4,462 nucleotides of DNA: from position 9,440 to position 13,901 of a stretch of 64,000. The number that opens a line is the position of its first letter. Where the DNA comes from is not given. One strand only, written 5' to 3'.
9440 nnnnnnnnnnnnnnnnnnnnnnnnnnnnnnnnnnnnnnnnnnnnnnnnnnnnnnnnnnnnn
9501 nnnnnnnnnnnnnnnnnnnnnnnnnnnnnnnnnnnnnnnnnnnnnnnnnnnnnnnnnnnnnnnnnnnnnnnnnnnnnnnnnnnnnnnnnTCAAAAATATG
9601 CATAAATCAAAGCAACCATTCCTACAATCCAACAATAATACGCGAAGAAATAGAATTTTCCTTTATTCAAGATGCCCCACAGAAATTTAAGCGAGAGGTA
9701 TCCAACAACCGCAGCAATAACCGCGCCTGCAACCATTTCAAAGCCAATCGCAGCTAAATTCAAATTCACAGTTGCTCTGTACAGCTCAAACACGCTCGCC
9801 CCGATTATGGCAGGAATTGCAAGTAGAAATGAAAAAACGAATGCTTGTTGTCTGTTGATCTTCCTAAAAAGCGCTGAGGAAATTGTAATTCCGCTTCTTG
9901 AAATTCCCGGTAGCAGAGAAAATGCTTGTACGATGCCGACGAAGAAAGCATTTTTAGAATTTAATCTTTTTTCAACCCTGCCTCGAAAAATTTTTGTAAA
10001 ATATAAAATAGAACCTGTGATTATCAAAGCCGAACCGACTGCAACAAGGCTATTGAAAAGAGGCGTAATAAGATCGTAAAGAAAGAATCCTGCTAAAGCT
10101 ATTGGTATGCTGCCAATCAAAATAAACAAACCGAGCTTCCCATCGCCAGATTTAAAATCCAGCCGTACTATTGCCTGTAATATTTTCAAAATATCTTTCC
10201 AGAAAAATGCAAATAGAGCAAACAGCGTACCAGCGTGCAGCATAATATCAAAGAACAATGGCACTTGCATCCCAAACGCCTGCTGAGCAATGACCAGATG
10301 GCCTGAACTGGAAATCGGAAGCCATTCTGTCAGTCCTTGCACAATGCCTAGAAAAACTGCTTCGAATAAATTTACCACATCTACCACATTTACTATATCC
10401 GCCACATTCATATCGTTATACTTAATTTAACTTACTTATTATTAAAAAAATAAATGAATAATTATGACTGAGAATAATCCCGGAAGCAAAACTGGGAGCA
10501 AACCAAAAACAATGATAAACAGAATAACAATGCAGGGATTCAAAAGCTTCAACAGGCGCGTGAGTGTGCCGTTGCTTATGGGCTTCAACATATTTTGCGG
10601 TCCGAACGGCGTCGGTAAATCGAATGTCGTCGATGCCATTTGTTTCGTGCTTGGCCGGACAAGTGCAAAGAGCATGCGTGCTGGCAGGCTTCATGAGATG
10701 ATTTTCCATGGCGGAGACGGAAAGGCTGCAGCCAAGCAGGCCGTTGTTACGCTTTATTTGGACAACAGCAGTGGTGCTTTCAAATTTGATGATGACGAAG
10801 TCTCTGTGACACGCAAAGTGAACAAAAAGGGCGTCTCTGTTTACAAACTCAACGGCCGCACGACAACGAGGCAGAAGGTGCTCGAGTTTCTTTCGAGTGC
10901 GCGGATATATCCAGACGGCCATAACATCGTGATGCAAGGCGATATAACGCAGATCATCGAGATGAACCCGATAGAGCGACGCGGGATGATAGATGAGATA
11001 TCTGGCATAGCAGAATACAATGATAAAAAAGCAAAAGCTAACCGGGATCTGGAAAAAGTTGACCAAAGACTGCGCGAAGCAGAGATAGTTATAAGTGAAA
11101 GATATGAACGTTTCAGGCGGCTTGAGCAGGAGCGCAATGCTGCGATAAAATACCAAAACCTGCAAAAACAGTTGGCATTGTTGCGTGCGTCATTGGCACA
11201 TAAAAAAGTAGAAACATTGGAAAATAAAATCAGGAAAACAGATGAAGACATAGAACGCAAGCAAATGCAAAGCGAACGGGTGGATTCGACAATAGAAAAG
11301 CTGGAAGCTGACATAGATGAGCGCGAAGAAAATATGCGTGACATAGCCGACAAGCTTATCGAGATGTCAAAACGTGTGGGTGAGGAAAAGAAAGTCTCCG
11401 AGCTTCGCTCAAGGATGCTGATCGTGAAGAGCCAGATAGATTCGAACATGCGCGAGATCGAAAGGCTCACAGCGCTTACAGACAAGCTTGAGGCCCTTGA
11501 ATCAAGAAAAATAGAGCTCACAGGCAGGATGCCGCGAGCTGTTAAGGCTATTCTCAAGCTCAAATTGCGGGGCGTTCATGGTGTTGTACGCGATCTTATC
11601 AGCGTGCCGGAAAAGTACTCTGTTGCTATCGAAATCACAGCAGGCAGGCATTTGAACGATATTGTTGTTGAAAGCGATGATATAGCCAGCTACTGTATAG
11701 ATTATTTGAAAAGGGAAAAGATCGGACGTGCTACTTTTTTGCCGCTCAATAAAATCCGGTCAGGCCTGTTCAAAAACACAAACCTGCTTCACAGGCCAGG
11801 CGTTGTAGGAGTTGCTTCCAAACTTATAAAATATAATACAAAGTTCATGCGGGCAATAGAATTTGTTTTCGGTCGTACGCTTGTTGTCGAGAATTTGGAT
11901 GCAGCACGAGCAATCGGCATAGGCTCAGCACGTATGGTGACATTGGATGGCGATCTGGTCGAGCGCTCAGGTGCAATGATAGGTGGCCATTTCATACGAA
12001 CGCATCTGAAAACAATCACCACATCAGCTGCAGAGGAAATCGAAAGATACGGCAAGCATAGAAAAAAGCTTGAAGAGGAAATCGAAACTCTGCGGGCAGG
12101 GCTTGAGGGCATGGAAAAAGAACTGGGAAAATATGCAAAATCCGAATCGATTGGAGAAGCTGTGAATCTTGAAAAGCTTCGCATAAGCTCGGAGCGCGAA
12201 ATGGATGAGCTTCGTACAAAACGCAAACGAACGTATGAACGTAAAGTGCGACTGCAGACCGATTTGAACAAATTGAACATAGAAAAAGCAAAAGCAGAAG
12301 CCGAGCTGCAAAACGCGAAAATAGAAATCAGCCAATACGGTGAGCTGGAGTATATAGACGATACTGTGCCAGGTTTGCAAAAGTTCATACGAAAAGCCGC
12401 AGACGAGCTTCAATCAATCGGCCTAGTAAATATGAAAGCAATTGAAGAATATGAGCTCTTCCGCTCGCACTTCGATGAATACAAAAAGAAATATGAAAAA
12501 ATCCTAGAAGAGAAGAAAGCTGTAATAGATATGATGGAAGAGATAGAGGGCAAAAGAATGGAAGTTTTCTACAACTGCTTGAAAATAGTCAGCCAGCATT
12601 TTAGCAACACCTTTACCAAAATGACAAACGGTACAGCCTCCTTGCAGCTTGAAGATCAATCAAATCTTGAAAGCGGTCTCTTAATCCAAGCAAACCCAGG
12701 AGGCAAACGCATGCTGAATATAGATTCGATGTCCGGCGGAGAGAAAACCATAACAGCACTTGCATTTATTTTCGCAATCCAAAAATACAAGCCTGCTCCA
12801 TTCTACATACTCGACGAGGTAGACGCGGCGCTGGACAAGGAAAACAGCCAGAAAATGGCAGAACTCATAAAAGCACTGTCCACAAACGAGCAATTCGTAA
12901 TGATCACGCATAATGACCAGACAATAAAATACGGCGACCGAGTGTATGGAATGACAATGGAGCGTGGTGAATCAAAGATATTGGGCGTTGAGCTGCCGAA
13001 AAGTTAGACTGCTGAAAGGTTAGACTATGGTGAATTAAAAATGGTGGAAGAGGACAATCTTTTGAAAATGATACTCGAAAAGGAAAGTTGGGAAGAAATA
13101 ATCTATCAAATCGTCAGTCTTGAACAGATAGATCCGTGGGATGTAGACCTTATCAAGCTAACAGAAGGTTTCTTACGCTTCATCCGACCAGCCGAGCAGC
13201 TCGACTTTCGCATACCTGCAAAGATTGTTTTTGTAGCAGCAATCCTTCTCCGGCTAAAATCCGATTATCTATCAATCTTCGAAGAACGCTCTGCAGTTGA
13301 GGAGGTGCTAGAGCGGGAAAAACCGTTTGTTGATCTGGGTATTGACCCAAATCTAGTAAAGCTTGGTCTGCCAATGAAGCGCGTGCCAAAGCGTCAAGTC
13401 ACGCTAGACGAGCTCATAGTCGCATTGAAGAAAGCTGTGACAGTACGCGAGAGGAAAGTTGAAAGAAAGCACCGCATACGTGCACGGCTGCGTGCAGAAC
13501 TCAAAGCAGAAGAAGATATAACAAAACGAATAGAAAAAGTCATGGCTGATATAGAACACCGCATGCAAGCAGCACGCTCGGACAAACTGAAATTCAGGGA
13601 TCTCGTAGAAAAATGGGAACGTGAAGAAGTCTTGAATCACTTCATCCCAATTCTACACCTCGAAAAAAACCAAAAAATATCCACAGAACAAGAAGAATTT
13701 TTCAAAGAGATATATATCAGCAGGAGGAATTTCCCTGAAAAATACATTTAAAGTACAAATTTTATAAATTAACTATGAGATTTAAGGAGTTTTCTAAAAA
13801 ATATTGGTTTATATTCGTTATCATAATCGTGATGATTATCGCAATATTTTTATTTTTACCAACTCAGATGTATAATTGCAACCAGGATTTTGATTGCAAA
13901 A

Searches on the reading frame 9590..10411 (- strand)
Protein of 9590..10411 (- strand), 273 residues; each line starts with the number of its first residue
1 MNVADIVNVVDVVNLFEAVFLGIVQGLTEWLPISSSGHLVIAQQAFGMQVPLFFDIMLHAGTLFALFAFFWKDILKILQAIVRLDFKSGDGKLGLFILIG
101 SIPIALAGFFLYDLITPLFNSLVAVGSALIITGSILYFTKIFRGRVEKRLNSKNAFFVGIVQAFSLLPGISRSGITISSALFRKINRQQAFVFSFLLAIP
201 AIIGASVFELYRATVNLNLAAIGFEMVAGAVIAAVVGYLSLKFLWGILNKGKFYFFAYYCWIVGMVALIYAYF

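Call 40: search_protein_families(library=pfam, proteins=[window:9590-10411:-], max_evalue=0.001)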
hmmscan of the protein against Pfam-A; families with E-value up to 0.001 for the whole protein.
window:9590-10411:- (273 aa): 1 family
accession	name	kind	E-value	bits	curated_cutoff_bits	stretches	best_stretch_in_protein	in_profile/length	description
PF02673.24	BacA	-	1.2e-73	248.4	33.4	1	18-266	1-257/257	Bacitracin resistance protein BacA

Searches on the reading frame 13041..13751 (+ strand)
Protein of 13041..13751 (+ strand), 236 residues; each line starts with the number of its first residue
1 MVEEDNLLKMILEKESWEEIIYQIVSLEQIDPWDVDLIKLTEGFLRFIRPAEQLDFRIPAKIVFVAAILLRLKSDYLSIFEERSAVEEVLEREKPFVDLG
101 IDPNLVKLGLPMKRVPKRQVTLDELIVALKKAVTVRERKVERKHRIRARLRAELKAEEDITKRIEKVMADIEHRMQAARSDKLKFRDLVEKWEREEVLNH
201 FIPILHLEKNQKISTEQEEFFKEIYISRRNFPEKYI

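Call 40: search_protein_families(library=pfam, proteins=[window:13041-13751:+], max_evalue=0.001)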
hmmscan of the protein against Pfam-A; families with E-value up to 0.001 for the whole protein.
window:13041-13751:+ (236 aa): 1 family
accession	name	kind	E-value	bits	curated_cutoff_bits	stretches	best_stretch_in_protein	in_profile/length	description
PF02616.19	SMC_ScpA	-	6.5e-18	66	24.6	2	114-227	105-230/232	Segregation and condensation protein ScpA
